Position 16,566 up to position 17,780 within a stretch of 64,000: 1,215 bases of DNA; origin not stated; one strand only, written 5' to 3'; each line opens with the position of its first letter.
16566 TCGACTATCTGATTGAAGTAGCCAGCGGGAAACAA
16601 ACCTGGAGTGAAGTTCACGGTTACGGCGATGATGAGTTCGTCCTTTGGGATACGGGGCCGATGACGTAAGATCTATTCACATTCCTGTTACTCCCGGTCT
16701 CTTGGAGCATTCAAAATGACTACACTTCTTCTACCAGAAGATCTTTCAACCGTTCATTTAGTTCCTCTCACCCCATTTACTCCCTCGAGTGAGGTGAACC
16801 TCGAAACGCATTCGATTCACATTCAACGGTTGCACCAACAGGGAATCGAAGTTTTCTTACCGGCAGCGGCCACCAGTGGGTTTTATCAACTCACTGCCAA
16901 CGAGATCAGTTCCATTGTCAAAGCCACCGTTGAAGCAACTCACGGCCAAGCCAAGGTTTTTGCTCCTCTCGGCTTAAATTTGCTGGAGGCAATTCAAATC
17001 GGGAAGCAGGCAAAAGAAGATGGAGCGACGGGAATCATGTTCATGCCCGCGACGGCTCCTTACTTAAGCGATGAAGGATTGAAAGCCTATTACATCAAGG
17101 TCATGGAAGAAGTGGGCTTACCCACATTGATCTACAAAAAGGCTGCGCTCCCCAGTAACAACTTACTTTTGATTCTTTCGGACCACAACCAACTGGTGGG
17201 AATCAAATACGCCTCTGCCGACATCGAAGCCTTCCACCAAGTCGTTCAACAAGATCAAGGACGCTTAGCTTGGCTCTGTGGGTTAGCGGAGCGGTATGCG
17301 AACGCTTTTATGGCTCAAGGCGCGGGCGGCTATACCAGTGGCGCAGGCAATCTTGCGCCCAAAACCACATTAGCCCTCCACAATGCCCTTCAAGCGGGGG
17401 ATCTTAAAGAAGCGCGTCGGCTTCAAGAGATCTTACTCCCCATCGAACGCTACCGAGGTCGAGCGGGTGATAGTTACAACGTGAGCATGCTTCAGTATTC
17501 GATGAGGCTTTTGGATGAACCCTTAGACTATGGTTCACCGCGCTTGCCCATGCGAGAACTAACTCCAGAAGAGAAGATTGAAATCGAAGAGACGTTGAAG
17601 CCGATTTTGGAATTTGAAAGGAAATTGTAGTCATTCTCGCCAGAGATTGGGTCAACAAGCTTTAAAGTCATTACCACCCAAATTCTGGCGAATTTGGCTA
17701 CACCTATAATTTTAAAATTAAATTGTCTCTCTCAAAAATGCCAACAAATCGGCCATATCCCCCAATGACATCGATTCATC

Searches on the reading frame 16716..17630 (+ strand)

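Call 44: search_protein_families(library=ncbifam, proteins=[window:16716-17630:+], max_evalue=0.00001)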
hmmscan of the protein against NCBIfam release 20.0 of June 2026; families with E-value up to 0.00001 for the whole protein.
window:16716-17630:+ (304 aa): 7 families
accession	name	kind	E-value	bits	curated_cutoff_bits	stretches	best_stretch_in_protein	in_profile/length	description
NF002958.0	PRK03620.1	subfamily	4.4e-47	160.4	278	1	14-296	15-298/307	5-dehydro-4-deoxyglucarate dehydratase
TIGR03249.1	KdgD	equivalog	1.2e-39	136.2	373.95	1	16-295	15-296/299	5-dehydro-4-deoxyglucarate dehydratase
TIGR00674.1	dapA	equivalog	5.6e-27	94.3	206.15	1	18-295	7-284/286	4-hydroxy-tetrahydrodipicolinate synthase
NF040954.1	Arch_KDGaldase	equivalog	2.4e-18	66.5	390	1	18-298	8-282/288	bifunctional 2-dehydro-3-deoxy-phosphogluconate/2-dehydro-3-deoxy-6-phosphogalactonate aldolase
TIGR02313.1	HpaI-NOT-DapA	exception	1.3e-17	63.6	396.7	1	18-242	9-239/294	2,4-dihydroxyhept-2-ene-1,7-dioic acid aldolase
NF003164.0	PRK04147.1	equivalog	1e-13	51.3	281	1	14-240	8-238/294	N-acetylneuraminate lyase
TIGR00683.1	nanA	equivalog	2e-09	37.2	382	1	18-238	9-233/293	N-acetylneuraminate lyase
